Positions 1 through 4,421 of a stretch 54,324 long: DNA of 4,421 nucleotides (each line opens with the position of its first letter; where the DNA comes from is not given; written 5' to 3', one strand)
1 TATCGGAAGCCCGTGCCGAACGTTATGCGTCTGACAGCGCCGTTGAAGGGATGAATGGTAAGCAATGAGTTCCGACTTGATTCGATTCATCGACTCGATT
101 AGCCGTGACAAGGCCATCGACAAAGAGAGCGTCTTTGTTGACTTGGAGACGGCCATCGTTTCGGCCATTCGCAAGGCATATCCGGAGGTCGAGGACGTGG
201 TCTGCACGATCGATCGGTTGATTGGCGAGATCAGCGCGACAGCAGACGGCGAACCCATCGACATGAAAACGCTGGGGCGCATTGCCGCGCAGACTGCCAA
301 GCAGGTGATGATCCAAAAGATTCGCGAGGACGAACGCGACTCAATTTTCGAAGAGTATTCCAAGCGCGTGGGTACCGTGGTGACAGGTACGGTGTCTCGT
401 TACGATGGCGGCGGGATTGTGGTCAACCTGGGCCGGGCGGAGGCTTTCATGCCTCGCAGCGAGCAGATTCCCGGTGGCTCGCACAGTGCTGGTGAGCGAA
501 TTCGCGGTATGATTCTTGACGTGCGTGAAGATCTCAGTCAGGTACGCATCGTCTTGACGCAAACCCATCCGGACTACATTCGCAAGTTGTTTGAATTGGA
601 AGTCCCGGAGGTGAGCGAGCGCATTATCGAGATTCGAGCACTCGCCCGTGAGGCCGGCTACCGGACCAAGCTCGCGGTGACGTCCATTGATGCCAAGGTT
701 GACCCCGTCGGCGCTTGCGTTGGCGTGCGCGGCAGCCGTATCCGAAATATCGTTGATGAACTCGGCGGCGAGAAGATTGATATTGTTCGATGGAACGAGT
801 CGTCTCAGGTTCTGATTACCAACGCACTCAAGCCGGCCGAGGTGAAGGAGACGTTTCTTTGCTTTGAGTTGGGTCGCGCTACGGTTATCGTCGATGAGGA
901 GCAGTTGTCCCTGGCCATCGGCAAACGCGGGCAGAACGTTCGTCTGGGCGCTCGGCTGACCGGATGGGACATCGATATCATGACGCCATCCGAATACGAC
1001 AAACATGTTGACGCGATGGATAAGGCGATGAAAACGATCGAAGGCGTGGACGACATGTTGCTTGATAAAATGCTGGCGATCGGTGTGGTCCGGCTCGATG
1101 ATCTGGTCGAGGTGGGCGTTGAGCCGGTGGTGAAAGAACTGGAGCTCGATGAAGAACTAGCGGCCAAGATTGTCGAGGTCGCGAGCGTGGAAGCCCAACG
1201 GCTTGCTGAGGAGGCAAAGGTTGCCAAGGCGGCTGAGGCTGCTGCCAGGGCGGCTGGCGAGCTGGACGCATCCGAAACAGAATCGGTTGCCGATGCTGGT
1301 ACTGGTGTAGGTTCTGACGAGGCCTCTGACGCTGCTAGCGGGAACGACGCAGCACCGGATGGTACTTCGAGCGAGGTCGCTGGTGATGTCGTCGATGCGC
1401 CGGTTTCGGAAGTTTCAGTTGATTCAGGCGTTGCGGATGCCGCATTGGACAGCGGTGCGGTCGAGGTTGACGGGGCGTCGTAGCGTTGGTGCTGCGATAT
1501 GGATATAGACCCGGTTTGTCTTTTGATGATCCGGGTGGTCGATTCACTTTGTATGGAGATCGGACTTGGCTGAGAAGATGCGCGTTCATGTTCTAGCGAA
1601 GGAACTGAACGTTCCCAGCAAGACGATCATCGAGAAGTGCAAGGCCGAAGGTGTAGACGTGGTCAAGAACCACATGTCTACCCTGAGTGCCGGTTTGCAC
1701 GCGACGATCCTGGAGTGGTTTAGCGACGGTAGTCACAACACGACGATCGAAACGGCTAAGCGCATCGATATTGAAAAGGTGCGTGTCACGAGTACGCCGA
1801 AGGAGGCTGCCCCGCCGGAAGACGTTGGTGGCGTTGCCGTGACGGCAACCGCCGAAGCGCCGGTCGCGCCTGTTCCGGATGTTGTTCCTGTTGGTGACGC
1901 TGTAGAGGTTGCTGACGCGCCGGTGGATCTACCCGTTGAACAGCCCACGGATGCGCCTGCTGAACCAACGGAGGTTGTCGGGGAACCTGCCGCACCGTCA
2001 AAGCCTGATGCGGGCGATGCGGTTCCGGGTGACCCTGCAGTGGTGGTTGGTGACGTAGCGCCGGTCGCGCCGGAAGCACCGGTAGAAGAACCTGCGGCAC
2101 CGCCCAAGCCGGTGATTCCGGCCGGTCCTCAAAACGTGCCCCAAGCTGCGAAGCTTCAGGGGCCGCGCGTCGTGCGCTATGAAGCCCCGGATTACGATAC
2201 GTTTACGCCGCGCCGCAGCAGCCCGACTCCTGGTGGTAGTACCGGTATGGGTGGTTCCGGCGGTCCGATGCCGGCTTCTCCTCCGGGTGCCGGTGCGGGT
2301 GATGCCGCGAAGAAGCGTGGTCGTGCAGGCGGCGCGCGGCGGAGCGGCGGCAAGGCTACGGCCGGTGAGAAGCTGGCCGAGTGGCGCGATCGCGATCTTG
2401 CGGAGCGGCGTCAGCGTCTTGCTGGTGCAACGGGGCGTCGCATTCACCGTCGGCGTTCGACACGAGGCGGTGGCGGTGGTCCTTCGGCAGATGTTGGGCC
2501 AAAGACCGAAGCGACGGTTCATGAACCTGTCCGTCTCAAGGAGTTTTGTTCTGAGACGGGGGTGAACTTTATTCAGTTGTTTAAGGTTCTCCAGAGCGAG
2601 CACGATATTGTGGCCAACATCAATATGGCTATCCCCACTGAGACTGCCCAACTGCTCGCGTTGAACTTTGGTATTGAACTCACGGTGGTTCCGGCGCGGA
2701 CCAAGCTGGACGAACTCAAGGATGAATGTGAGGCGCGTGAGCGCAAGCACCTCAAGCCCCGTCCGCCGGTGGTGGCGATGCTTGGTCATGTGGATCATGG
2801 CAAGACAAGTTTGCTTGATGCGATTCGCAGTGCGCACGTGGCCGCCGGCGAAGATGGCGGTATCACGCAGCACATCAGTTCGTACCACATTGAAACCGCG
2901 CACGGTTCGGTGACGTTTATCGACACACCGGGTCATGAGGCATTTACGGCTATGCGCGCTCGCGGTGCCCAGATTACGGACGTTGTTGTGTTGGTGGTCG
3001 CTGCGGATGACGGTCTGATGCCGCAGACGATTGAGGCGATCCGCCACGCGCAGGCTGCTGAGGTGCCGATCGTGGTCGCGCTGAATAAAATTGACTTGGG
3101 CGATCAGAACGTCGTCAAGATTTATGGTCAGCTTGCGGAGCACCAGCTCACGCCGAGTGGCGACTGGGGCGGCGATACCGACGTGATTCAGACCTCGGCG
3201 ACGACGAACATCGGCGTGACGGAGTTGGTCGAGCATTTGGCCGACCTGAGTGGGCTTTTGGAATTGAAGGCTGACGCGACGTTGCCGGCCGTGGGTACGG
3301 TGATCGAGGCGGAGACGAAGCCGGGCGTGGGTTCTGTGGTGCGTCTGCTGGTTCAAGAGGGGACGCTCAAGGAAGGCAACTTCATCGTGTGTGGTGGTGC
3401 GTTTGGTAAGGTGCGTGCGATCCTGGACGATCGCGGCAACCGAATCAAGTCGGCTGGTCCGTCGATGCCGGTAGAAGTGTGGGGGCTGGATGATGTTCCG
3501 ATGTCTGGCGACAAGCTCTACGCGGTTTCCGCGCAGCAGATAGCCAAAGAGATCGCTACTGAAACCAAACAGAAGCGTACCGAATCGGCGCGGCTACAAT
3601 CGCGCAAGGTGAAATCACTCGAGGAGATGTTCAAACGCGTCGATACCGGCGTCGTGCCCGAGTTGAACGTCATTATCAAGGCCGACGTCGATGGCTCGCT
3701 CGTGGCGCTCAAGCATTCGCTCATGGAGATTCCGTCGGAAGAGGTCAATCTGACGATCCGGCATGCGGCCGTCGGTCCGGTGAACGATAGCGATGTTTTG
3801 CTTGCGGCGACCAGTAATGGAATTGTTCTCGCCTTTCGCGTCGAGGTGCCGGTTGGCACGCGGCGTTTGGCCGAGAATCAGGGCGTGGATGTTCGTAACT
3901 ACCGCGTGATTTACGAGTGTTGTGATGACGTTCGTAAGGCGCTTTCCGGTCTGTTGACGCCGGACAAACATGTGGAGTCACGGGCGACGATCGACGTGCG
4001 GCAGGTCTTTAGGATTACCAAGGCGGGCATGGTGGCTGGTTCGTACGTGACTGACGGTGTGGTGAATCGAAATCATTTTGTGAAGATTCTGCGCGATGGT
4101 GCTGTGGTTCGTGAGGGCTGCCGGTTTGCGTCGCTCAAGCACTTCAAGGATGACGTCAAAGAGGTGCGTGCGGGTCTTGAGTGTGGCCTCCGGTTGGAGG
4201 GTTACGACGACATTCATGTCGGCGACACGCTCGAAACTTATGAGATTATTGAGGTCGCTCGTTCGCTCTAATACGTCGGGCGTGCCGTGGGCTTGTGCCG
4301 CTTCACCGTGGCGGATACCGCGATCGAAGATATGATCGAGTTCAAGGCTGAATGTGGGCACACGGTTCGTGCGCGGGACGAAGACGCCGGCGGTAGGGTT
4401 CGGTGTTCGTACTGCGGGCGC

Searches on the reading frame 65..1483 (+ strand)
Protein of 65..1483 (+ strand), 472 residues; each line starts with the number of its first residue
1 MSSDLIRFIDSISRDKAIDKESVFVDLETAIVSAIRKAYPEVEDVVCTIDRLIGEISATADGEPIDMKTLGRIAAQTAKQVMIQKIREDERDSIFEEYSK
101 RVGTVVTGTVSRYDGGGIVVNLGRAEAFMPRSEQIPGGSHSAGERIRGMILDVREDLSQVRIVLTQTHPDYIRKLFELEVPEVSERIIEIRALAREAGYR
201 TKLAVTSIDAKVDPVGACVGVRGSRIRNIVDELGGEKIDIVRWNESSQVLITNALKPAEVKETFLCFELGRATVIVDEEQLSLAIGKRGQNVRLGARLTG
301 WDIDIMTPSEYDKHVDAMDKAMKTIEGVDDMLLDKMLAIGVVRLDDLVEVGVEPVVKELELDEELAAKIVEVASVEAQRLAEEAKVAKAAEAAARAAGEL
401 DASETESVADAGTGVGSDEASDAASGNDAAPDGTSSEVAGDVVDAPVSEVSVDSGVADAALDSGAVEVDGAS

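Call 13: search_protein_families(library=pfam, proteins=[window:65-1483:+])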
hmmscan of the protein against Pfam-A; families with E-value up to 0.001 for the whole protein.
window:65-1483:+ (472 aa): 5 families
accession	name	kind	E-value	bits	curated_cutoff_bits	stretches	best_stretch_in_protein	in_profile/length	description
PF13184.12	KH_5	-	1.4e-26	92.8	27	1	197-263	1-67/69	NusA-like KH domain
PF08529.16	NusA_N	-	2.8e-15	57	23.8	2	4-59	1-56/119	NusA N-terminal domain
PF00575.29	S1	-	7.6e-06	26.7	22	1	101-158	3-67/74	S1 RNA binding domain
PF23095.1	KH_NusA_C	-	8e-05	23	34.2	1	273-305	2-34/59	Transcription termination/antitermination protein NusA, KH domain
PF00013.35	KH_1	-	0.00033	20.8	21.5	0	215-251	11-50/66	KH domain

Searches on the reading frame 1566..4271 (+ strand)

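Call 13: search_protein_families(library=pfam, proteins=[window:1566-4271:+])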
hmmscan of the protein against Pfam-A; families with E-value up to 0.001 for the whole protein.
window:1566-4271:+ (901 aa): 10 families
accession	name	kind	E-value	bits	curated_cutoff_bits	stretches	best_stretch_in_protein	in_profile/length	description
PF00009.33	GTP_EFTU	-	1.4e-34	119.7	26.5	1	403-560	6-184/188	Elongation factor Tu GTP binding domain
PF11987.13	IF-2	-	3.3e-34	117.7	27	1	676-789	3-116/117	Translation-initiation factor 2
PF22042.2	EF-G_D2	-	7.8e-22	77.6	27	1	574-653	1-83/84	Elongation factor G domain 2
PF04760.21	IF2_N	-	2e-13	50.3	25.3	1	3-42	2-40/53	Translation initiation factor IF-2, N-terminal region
PF01926.29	MMR_HSR1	-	1.3e-11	45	21.9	1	403-508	2-113/113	50S ribosome-binding GTPase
PF03144.31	GTP_EFTU_D2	-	1.8e-07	31.9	30.3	1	821-889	1-72/73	Elongation factor Tu domain 2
PF02421.24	FeoB_N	-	2.7e-07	30.7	27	1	403-557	3-155/156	Ferrous iron transport protein B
PF00071.28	Ras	-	3.8e-06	27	21.6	1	404-559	3-157/162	Ras family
PF00025.27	Arf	-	0.00019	21.4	22.3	1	403-560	17-172/174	ADP-ribosylation factor family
PF03193.22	RsgA_GTPase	-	0.0002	21.7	30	0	472-560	24-106/174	RsgA GTPase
